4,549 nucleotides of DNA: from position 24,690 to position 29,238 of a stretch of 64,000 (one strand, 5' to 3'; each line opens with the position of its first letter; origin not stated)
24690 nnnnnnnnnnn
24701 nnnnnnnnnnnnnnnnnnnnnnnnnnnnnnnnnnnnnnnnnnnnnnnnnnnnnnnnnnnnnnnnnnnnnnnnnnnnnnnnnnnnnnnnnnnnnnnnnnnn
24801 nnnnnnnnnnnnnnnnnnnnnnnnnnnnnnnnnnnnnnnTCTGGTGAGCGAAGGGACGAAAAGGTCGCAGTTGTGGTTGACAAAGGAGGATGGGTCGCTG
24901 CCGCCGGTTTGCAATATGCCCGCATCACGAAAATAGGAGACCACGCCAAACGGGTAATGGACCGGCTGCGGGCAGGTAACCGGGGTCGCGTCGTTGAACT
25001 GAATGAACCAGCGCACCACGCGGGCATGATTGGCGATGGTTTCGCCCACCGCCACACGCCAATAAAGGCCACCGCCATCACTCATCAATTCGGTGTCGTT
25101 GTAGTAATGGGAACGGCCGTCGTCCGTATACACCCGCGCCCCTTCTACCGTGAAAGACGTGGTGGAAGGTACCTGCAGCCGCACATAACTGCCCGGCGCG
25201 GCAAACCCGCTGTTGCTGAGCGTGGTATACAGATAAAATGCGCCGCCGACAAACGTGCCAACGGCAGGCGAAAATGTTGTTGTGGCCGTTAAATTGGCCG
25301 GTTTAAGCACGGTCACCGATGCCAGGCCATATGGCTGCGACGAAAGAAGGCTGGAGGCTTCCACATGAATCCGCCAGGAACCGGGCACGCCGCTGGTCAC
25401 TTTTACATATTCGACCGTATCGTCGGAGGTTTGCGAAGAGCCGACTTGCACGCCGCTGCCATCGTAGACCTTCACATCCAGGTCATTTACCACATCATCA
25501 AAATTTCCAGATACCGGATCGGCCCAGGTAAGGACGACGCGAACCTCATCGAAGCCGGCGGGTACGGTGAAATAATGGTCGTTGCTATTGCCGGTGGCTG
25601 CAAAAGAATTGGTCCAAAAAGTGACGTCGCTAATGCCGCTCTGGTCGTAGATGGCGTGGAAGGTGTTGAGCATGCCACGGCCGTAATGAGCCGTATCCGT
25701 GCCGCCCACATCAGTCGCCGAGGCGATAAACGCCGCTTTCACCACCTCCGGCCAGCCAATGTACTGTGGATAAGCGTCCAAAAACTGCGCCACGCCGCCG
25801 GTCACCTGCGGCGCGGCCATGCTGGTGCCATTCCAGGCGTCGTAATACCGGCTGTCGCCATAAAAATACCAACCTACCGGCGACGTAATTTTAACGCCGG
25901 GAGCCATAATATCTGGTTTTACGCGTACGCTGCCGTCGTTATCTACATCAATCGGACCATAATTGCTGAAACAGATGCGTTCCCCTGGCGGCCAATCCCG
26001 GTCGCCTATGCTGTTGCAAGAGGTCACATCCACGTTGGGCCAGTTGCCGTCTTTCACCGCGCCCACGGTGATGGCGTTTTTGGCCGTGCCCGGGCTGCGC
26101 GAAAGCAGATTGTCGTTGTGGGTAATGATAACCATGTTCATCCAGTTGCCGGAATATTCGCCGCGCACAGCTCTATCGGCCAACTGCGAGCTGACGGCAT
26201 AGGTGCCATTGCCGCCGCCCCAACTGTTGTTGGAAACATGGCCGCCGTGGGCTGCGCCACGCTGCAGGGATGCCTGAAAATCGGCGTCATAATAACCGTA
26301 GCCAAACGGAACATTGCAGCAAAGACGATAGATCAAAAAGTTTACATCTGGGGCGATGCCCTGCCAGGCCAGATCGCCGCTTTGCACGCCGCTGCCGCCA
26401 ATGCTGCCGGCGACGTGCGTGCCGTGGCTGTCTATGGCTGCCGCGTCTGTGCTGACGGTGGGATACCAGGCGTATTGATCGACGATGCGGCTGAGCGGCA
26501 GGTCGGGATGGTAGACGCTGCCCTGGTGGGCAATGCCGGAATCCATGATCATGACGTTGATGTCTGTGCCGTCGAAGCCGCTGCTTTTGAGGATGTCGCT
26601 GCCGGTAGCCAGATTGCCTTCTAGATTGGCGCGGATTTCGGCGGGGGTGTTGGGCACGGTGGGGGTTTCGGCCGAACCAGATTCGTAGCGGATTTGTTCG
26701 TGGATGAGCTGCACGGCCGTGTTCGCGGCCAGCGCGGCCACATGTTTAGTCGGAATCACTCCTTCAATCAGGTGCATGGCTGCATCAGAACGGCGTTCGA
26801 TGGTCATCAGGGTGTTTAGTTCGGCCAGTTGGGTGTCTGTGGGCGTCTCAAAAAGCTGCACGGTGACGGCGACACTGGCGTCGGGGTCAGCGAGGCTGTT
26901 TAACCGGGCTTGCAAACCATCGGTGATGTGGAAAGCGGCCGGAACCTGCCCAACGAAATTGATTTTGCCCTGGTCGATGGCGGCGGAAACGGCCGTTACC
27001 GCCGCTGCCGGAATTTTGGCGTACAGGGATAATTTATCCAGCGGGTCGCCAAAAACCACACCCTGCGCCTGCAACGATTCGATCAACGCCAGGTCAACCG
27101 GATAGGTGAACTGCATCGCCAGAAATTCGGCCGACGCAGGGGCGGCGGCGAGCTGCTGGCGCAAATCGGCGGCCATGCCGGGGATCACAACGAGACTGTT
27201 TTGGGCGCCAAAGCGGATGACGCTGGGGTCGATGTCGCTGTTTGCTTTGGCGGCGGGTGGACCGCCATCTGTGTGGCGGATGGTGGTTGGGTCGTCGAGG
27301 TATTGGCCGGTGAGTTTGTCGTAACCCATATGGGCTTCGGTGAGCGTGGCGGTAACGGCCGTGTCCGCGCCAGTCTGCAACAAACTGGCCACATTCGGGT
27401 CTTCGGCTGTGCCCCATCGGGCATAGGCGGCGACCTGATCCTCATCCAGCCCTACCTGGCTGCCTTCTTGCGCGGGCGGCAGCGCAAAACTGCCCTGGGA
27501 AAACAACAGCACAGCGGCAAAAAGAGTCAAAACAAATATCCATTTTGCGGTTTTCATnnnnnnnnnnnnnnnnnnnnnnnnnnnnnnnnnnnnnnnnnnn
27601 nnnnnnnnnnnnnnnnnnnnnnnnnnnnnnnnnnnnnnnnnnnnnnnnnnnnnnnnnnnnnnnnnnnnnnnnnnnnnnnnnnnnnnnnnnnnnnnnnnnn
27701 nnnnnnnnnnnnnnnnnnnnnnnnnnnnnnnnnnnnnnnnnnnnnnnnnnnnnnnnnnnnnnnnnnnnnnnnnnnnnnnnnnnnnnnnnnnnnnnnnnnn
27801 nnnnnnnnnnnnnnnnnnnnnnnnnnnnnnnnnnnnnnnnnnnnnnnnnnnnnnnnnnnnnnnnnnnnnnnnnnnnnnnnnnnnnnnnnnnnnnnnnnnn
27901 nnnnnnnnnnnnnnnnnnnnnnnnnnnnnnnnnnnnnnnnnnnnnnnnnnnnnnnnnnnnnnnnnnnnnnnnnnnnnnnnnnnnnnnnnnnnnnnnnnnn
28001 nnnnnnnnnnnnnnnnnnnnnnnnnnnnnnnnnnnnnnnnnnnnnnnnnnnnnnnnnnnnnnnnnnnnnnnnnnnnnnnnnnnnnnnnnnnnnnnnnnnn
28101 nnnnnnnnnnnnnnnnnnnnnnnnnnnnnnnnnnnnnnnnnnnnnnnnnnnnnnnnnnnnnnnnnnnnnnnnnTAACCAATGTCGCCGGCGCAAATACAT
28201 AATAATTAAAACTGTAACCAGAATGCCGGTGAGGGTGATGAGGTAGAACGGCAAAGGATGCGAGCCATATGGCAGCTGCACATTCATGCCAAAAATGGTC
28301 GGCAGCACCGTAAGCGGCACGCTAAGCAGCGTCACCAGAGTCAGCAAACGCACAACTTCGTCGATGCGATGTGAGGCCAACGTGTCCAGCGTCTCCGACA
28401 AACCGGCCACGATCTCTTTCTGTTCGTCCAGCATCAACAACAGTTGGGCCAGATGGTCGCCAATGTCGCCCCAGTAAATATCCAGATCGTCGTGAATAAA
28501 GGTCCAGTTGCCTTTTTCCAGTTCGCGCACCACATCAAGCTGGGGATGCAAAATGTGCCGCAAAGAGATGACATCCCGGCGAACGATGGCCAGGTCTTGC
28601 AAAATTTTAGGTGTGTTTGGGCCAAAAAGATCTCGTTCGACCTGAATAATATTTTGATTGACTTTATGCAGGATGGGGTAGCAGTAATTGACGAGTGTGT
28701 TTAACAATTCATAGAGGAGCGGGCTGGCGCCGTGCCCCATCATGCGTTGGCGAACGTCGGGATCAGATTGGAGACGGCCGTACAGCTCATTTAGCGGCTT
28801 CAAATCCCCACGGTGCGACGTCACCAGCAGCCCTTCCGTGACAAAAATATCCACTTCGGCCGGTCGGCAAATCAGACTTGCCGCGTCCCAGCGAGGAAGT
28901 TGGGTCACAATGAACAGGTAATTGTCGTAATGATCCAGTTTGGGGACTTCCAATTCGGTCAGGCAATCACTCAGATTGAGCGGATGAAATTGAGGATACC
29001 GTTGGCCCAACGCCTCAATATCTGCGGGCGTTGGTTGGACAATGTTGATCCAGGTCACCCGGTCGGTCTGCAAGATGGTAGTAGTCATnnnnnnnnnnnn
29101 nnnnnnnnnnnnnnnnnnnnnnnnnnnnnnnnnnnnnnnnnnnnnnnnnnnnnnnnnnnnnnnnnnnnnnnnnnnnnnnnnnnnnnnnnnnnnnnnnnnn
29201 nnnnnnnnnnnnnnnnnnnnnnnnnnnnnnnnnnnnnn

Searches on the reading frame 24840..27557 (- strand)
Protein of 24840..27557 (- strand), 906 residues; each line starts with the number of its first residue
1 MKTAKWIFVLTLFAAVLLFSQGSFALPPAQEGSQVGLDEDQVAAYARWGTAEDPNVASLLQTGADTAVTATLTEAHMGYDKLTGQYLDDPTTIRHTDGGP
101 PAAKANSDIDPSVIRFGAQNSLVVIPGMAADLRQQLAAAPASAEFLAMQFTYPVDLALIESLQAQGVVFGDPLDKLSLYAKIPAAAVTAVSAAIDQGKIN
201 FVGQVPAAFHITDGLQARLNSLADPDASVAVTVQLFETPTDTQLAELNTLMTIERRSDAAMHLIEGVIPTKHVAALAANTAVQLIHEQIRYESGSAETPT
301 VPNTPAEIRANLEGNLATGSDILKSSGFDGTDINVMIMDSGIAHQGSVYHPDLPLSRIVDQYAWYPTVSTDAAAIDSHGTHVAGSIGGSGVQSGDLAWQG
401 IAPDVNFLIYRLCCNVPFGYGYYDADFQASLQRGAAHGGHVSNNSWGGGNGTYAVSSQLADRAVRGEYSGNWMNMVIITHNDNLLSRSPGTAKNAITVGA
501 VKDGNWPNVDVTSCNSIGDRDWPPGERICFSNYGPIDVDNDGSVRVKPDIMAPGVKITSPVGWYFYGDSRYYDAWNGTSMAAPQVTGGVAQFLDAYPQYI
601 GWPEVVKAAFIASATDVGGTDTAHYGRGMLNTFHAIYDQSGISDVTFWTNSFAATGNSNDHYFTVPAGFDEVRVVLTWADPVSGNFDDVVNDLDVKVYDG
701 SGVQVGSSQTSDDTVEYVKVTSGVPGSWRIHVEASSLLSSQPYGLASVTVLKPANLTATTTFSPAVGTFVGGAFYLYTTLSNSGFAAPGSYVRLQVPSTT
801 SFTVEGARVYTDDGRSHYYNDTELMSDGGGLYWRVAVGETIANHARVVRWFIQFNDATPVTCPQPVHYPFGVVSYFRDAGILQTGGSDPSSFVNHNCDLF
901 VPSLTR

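Call 63: search_protein_families(library=pfam, proteins=[window:24840-27557:-], max_evalue=0.00001)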
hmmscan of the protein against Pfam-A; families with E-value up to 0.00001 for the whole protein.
window:24840-27557:- (906 aa): 1 family
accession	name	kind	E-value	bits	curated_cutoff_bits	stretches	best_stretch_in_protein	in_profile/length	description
PF00082.27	Peptidase_S8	-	1.4e-32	113.6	21.8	1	331-623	2-283/288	Subtilase family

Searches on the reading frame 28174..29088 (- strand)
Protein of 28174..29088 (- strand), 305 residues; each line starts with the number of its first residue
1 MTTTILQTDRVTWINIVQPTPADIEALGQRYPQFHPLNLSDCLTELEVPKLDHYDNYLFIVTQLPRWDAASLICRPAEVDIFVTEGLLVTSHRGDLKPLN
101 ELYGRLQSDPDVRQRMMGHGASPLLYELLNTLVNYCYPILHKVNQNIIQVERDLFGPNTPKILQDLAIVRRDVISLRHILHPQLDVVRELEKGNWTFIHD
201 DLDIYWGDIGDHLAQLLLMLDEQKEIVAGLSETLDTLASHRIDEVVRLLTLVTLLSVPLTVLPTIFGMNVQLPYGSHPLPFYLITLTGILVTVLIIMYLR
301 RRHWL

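Call 63: search_protein_families(library=pfam, proteins=[window:28174-29088:-], max_evalue=0.00001)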
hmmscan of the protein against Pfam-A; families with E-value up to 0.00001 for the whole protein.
window:28174-29088:- (305 aa): 1 family
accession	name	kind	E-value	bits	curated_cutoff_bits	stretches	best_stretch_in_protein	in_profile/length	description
PF01544.23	CorA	-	2.2e-51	175.4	27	1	10-301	3-292/292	CorA-like Mg2+ transporter protein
